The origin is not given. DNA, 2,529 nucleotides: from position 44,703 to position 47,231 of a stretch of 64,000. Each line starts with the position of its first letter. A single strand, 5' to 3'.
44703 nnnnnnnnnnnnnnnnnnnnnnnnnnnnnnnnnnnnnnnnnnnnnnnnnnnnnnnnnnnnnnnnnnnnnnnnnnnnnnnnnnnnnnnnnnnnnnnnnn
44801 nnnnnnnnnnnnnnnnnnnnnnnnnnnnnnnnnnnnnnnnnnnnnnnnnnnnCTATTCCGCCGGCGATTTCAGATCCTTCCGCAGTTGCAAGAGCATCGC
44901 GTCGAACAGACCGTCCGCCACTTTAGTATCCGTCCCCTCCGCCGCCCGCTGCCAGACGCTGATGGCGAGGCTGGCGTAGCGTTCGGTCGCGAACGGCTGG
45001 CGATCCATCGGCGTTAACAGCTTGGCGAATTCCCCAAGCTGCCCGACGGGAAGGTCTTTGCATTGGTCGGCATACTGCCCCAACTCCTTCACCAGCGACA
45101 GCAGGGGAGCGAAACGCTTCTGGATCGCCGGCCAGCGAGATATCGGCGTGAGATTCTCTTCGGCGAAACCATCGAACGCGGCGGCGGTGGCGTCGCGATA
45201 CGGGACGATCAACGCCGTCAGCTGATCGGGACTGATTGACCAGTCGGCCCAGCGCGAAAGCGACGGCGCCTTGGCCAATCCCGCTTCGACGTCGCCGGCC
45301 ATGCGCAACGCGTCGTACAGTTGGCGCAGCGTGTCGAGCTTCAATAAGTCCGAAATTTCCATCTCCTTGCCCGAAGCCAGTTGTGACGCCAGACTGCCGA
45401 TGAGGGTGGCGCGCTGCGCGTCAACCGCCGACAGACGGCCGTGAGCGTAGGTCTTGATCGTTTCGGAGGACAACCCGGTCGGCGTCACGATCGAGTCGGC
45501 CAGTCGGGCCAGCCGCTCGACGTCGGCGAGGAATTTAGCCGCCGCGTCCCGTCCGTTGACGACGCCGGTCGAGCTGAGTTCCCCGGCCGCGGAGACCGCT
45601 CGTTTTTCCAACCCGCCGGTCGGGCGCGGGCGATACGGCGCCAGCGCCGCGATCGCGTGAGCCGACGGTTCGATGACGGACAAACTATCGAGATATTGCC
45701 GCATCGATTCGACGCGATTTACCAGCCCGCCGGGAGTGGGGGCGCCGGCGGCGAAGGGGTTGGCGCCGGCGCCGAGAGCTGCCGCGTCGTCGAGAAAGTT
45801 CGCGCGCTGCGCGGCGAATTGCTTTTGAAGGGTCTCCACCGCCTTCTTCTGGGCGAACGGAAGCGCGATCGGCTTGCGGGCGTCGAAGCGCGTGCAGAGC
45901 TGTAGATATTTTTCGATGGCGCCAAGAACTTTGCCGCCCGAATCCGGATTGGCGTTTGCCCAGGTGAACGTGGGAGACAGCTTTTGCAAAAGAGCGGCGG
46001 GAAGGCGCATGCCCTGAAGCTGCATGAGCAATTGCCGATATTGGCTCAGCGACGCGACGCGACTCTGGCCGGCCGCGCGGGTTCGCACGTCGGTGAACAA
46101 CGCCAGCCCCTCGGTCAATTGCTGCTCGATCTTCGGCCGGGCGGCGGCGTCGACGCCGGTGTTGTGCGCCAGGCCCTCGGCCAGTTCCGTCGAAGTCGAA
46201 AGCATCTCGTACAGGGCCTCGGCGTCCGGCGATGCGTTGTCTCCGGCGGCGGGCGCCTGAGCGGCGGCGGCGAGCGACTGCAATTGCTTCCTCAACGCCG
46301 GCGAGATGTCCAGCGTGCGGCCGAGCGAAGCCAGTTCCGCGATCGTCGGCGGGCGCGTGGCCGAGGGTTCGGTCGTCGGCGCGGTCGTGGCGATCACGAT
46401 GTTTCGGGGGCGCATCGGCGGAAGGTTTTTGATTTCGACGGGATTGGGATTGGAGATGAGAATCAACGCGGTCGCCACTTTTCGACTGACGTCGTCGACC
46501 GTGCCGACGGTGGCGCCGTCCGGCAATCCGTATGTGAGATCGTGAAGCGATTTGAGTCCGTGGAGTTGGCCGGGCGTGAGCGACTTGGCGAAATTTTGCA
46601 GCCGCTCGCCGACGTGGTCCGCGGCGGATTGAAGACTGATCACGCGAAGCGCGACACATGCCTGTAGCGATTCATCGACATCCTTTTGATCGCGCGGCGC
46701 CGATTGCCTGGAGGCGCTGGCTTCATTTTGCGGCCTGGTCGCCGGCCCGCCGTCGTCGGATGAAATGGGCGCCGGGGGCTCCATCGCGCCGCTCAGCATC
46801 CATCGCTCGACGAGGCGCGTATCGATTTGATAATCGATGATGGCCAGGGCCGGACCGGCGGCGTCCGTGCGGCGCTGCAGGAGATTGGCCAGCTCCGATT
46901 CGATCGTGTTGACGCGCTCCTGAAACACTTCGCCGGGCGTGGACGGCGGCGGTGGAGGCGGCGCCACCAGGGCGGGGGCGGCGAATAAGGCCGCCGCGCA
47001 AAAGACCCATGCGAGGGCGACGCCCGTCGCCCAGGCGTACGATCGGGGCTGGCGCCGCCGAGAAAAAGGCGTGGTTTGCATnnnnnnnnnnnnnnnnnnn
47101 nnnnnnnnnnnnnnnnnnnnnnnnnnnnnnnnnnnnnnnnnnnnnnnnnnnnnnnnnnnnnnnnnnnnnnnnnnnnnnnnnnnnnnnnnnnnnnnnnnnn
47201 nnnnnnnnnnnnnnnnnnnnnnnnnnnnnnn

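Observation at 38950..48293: Glycan-related locus with uncharacterised core components and an embedded PIN toxin-antitoxin pair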

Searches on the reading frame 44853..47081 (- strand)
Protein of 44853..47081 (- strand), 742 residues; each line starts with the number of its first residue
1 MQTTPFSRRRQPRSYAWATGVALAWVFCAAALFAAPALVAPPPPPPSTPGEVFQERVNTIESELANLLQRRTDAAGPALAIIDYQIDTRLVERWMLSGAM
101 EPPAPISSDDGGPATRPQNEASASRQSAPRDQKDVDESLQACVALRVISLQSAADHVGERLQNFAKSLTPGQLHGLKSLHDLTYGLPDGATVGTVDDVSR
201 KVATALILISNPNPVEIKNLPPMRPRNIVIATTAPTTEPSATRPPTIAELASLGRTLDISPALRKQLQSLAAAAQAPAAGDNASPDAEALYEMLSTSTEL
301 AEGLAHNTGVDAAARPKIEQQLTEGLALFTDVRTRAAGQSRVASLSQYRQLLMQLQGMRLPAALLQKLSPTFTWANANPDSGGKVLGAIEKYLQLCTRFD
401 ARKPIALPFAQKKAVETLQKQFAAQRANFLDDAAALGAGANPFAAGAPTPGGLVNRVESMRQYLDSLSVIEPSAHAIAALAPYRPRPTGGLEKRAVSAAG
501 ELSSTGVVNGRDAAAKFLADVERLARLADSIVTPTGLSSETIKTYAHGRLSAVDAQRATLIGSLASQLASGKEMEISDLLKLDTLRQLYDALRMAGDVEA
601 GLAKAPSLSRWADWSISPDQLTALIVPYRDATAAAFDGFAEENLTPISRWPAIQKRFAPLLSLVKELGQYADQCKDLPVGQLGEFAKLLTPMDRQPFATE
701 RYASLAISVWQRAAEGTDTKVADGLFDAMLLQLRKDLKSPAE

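Call 3: search_protein_families(library=pfam, proteins=[window:44853-47081:-], max_evalue=0.01)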
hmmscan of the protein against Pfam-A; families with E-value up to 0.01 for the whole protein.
window:44853-47081:- (742 aa): 0 families

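Call 7: search_protein_families(library=ncbifam, proteins=[window:44853-47081:-], max_evalue=1)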
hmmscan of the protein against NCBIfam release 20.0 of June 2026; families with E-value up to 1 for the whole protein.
window:44853-47081:- (742 aa): 0 families

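Call 9: find_homologous_proteins(query=window:44853-47081:-)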
Query window:44853-47081:- (742 aa): 10 proteins with E <= 0.001 among 8000 candidates.
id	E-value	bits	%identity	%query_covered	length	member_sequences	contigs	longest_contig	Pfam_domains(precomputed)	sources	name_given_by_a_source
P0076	0.0e+0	1608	100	100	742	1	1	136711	-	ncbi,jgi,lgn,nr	ncbi:MAG TPA: hypothetical protein VG326_17640 [Tepidisphaeraceae bacterium]|jgi:hypothetical protei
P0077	3.2e-216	738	52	96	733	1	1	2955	-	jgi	-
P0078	5.1e-196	671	54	81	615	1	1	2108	-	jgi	jgi:hypothetical protein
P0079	1.7e-181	623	48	93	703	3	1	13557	-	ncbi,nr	ncbi:MAG TPA: hypothetical protein VFC78_15035 [Tepidisphaeraceae bacterium]|nr:hypothetical protein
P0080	2.9e-181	623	48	93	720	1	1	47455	-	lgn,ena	-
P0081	2.4e-93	332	34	93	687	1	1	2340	-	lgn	-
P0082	2.1e-92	329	34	92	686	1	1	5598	-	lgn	-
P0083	2.9e-48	183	32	63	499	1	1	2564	-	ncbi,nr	ncbi:MAG: hypothetical protein JWO31_3538, partial [Phycisphaerales bacterium]|nr:hypothetical prote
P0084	1.9e-31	128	28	90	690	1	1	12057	-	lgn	-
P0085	1.7e-30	124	27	90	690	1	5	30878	-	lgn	-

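Call 21: predict_structure(alignment_id=A2)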
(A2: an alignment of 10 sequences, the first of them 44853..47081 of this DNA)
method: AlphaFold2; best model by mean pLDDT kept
length: 742 residues; sequences in the alignment: 10
mean_pLDDT: 75.1   pTM: 0.54
mean pLDDT of the five models: 75.1, 71.0, 67.3, 66.8, 63.1
residues with pLDDT >= 90: 109; 70-90: 407; 50-70: 129; < 50: 97
segments of 3 or more residues with pLDDT < 50: 1-22, 27-47, 105-131, 225-242, 739-742
pLDDT, mean of each block of 10 residues (from residue 1): 32 40 49 38 48 83 89 83 91 88 47 35 38 62 79 86 78 88 84 83 88 66 44 29 73 86 88 70 70 88 75 79 88 82 84 79 83 81 86 90 83 90 91 78 66 88 90 89 85 89 75 89 91 85 88 92 92 89 91 85 68 59 83 93 89 84 73 61 75 58 60 64 68 60 39
secondary structure, 60 per line:
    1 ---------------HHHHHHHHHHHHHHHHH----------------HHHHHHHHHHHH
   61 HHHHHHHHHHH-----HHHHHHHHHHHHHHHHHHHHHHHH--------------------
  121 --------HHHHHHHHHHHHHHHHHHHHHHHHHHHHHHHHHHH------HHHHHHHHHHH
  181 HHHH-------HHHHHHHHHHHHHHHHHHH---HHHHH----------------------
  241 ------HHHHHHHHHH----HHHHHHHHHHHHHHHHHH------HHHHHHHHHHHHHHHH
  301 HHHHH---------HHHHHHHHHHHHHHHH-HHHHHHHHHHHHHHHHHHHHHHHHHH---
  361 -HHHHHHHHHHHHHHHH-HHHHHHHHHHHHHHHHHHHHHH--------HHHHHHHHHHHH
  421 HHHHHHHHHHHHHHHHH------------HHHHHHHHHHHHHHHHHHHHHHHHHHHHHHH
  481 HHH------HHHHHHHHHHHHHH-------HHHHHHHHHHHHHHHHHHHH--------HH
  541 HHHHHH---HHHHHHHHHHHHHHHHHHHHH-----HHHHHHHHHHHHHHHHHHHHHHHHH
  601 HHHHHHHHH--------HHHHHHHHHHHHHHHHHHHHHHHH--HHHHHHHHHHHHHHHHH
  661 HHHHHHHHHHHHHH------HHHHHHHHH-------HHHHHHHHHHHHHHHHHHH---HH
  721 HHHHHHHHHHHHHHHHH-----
elements in order (helices of 4 or more, strands of 3 or more residues): H16-32 H49-71 H77-100 H129-163 H170-184 H192-210 H214-218 H247-256 H261-278 H285-305 H315-330 H332-357 H362-377 H379-400 H409-437 H450-483 H490-503 H511-530 H539-546 H550-570 H576-609 H618-641 H644-674 H681-689 H697-715 H719-737
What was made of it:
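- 44853..47081 (-): 742-aa exported, all-alpha-helical protein of unknown function that forms a conserved pair with the upstream GT4. AF2 all-helical, pLDDT 75, pTM 0.54 (call 21).
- Checked: The 742-aa protein is all-helical with an N-terminal hydrophobic segment (call 21).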

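Call 23: find_encoding_contigs(protein=P0080, flank=10000, max_places=2)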
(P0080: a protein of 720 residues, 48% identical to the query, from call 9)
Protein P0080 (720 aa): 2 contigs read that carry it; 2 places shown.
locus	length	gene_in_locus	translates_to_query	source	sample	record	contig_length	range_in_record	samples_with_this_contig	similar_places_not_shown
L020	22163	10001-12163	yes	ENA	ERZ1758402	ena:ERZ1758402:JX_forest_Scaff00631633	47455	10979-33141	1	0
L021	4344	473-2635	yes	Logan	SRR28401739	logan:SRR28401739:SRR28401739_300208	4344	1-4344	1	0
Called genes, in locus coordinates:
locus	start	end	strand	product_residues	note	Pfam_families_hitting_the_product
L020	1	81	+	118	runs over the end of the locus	PF04342:DMT_6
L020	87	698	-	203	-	PF00072:Response_reg, PF02954:HTH_8, PF13556:HTH_30 (faint)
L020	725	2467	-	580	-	PF00672:HAMP, PF00512:HisKA (faint), PF02518:HATPase_c, PF13589:HATPase_c_3 (weak)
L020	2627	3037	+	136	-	-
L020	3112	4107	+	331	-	PF01073:3Beta_HSD, PF01370:Epimerase, PF02719:Polysacc_synt_2, PF04321:RmlD_sub_bind, PF05368:NmrA (weak), PF13460:NAD_binding_10, PF16363:GDP_Man_Dehyd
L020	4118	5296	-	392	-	PF03739:LptF_LptG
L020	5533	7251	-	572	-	PF03739:LptF_LptG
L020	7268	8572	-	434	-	PF00155:Aminotran_1_2, PF12897:Asp_aminotransf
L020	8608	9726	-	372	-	PF03054:tRNA_Me_trans, PF20259:tRNA_Me_trans_M, PF20258:tRNA_Me_trans_C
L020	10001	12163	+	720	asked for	-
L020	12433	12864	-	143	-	PF00011:HSP20, PF17886:ArsA_HSP20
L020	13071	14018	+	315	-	PF01745:IPT, PF01715:IPPT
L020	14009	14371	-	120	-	PF07179:SseB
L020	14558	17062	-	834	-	PF07602:DUF1565 (weak), PF22842:Pel9A-like_beta_helix, PF13229:Beta_helix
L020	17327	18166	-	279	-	PF07691:PA14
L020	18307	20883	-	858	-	PF16334:DUF4964, PF17168:DUF5127, PF16335:GtaA_6_Hairpin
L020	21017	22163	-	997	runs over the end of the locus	PF02700:PurS, PF18072:FGAR-AT_linker, PF00586:AIRS, PF02769:AIRS_C, PF22689:FGAR-AT_PurM_N-like (weak), PF00586:AIRS, PF02769:AIRS_C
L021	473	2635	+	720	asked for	-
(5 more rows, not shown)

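Call 24: find_encoding_contigs(protein=P0079, flank=10000, max_places=2)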
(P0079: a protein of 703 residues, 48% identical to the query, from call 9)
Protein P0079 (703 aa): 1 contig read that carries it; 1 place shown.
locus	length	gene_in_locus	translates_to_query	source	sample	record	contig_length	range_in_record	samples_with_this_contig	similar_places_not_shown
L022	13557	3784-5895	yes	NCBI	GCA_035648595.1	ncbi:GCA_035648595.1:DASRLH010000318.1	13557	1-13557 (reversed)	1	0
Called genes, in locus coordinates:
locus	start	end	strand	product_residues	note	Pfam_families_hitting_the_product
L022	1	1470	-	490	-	?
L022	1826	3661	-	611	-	PF03717:PBP_dimer, PF00905:Transpeptidase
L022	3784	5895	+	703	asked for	-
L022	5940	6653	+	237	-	PF04337:DUF480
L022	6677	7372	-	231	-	PF03167:UDG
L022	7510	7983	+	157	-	PF00885:DMRL_synthase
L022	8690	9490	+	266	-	-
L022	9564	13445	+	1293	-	PF00041:fn3 (faint), PF25833:Fn3_SaeA_3rd (faint), PF22842:Pel9A-like_beta_helix (weak), PF13229:Beta_helix (weak)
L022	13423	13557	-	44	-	PF01610:DDE_Tnp_ISL3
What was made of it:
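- The GT4-742aa adjacency is lost in two lineages (L020/21, L022/27/28; calls 23, 24). Adjacency is lost in two lineages that keep the gene (calls 23, 24).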

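Call 26: find_encoding_contigs(protein=P0085, flank=10000, max_places=2)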
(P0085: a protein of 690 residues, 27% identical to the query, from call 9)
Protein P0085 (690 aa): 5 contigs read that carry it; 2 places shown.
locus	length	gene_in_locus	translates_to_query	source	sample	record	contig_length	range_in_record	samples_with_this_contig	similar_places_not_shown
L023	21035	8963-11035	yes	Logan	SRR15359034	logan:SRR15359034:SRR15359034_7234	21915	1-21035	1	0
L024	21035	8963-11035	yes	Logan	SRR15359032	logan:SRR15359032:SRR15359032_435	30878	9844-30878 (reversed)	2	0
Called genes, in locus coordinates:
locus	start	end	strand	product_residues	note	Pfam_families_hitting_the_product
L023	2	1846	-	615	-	?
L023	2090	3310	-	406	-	PF02065:Melibiase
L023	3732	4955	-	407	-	PF00926:DHBP_synthase, PF00925:GTP_cyclohydro2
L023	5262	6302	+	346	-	-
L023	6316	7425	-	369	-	PF00150:Cellulase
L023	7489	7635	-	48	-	-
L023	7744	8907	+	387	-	PF13439:Glyco_transf_4, PF13579:Glyco_trans_4_4, PF13477:Glyco_trans_4_2, PF00534:Glycos_transf_1, PF13692:Glyco_trans_1_4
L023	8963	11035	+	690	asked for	-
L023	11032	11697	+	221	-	PF02585:PIG-L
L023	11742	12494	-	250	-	PF05401:NodS, PF13489:Methyltransf_23 (weak), PF08241:Methyltransf_11, PF08242:Methyltransf_12, PF13649:Methyltransf_25, PF13847:Methyltransf_31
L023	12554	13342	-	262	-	PF20434:BD-FAE, PF07859:Abhydrolase_3, PF00326:Peptidase_S9, PF12146:Hydrolase_4 (faint), PF01738:DLH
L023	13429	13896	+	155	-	PF04074:DUF386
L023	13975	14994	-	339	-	PF00150:Cellulase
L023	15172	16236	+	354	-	PF00923:TAL_FSA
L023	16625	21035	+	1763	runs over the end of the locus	?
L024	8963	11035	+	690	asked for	-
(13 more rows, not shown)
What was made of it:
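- In L023-25 the stop codon of the 742-aa homologue overlaps the start of the PIG-L gene (call 26).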

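Call 27: find_encoding_contigs(protein=P0084, flank=10000, max_places=2)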
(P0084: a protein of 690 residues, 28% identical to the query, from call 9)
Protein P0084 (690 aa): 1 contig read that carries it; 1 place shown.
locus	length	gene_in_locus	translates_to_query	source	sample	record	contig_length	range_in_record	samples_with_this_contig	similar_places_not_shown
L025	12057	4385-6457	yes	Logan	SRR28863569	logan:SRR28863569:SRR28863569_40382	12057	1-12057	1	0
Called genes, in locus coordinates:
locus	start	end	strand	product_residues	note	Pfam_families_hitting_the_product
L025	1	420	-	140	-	?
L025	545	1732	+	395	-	-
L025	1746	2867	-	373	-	PF00150:Cellulase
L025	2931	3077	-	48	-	-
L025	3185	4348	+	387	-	PF13439:Glyco_transf_4, PF13579:Glyco_trans_4_4, PF13477:Glyco_trans_4_2, PF00534:Glycos_transf_1, PF13692:Glyco_trans_1_4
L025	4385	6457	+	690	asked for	-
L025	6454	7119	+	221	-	PF02585:PIG-L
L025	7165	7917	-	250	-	PF05401:NodS, PF13489:Methyltransf_23 (weak), PF08241:Methyltransf_11, PF08242:Methyltransf_12, PF13649:Methyltransf_25, PF13847:Methyltransf_31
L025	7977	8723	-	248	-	PF20434:BD-FAE, PF07859:Abhydrolase_3, PF00326:Peptidase_S9, PF01738:DLH (weak), PF12146:Hydrolase_4 (faint)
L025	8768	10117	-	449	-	-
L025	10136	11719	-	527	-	-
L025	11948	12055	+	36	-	?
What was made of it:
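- L023-25 have a GH5 gene divergent from the GT4-742aa pair (calls 26, 27).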

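Call 37: search_solved_structures(query=A2, max_evalue=10)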
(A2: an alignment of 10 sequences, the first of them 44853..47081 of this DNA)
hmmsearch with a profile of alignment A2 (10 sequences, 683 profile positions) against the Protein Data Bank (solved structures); distinct sequences matched with E-value up to 10: 0.
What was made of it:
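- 44853..47081 (-): No Pfam, NCBIfam or PDB hit (calls 3, 7, 37).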

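Call 41: find_related_loci(query=A3, collection=metagenome_contigs, flank=8000)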
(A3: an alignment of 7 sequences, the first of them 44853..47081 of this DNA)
Query A3 (742 aa) in metagenome_contigs; peptide patterns used: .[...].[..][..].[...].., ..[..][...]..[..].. (x = any residue, [..] = any of these).
294 stretches matched a pattern; 4 encode a relative of the query (tblastn E <= 1e-3); 4 distinct loci.
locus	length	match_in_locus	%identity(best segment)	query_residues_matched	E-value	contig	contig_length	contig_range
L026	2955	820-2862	52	27-738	0e+0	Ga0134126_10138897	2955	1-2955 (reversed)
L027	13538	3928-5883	48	52-738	0e+0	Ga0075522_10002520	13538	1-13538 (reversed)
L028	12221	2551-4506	48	52-738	0e+0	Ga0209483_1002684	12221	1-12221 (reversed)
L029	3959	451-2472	37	20-739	2e-135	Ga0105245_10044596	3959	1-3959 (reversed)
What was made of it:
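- Tried and rejected: A narrower alignment added 4 loci (call 41).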

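Call 59: find_homologous_proteins(query=A2, max_evalue=0.01)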
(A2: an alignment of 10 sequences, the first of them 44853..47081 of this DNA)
Query A2 (10 sequences) (742 aa, profile of the alignment): 10 proteins with E <= 0.01 among 8000 candidates.
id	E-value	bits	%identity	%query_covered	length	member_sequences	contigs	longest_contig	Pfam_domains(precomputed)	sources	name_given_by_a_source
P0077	0.0e+0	1041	52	96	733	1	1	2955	-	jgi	-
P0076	1.6e-297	1007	100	100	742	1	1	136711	-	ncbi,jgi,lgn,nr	ncbi:MAG TPA: hypothetical protein VG326_17640 [Tepidisphaeraceae bacterium]|jgi:hypothetical protei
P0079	4.8e-288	976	48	93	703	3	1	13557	-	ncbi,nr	ncbi:MAG TPA: hypothetical protein VFC78_15035 [Tepidisphaeraceae bacterium]|nr:hypothetical protein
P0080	1.3e-287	974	48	93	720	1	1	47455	-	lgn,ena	-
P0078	2.2e-273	927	54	81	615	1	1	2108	-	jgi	jgi:hypothetical protein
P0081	9.1e-267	905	34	93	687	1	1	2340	-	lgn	-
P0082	2.5e-266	904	34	92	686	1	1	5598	-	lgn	-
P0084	2.7e-235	801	28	90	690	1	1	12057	-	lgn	-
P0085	1.8e-233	795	27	90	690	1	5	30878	-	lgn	-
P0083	3.3e-157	543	32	63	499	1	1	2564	-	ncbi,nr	ncbi:MAG: hypothetical protein JWO31_3538, partial [Phycisphaerales bacterium]|nr:hypothetical prote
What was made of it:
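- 44853..47081 (-): Only 10 clusters among 5.8 billion (calls 9, 59).
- The family has only 10 clusters, all from Phycisphaerae-type metagenomes (calls 9, 59).
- Tried and rejected: A profile search found no new members (call 59).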

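Call 60: find_encoding_contigs(protein=P0082, flank=6000, max_places=2)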
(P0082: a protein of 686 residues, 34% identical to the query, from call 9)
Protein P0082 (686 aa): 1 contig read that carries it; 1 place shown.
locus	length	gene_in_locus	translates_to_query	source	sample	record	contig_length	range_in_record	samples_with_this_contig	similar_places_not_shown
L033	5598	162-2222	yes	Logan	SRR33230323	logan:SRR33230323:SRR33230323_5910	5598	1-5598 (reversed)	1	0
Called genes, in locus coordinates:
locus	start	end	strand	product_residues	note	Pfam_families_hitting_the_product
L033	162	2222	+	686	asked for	-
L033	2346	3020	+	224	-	PF02585:PIG-L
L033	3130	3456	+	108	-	-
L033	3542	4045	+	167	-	-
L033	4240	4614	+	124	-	PF00472:RF-1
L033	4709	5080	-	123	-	-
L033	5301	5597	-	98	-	?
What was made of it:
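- A PIG-L gene follows in L023-25 (4-nt overlap) and in L033 (calls 26, 27, 60).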

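Call 61: find_encoding_contigs(protein=P0083, flank=6000, max_places=2)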
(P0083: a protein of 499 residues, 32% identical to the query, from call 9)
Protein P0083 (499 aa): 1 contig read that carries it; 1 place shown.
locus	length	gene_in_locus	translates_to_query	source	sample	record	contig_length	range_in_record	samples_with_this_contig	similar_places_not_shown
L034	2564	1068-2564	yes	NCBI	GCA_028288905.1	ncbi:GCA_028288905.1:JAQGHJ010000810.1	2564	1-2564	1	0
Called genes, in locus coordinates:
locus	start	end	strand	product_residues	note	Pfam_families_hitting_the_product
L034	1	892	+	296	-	PF13439:Glyco_transf_4 (weak), PF00534:Glycos_transf_1, PF13692:Glyco_trans_1_4, PF13524:Glyco_trans_1_2 (weak)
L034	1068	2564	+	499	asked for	?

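Call 93: search_protein_families(library=pfam, proteins=[L023:11032-11697:+, L033:2346-3020:+], max_evalue=0.001)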
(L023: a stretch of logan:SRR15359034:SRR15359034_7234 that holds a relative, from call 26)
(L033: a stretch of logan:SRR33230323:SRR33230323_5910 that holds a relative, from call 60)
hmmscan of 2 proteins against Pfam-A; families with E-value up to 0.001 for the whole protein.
L023:11032-11697:+ (221 aa): 1 family
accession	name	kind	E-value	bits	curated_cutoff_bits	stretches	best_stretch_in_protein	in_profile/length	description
PF02585.22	PIG-L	-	8e-29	101.2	28.2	1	4-119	1-128/129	GlcNAc-PI de-N-acetylase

L033:2346-3020:+ (224 aa): 2 families
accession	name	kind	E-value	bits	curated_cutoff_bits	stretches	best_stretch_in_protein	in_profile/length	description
PF02585.22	PIG-L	-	3.8e-27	95.7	28.2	1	5-120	1-128/129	GlcNAc-PI de-N-acetylase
PF13439.12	Glyco_transf_4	-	0.00054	20.5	28.5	1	24-108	14-86/170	Glycosyltransferase Family 4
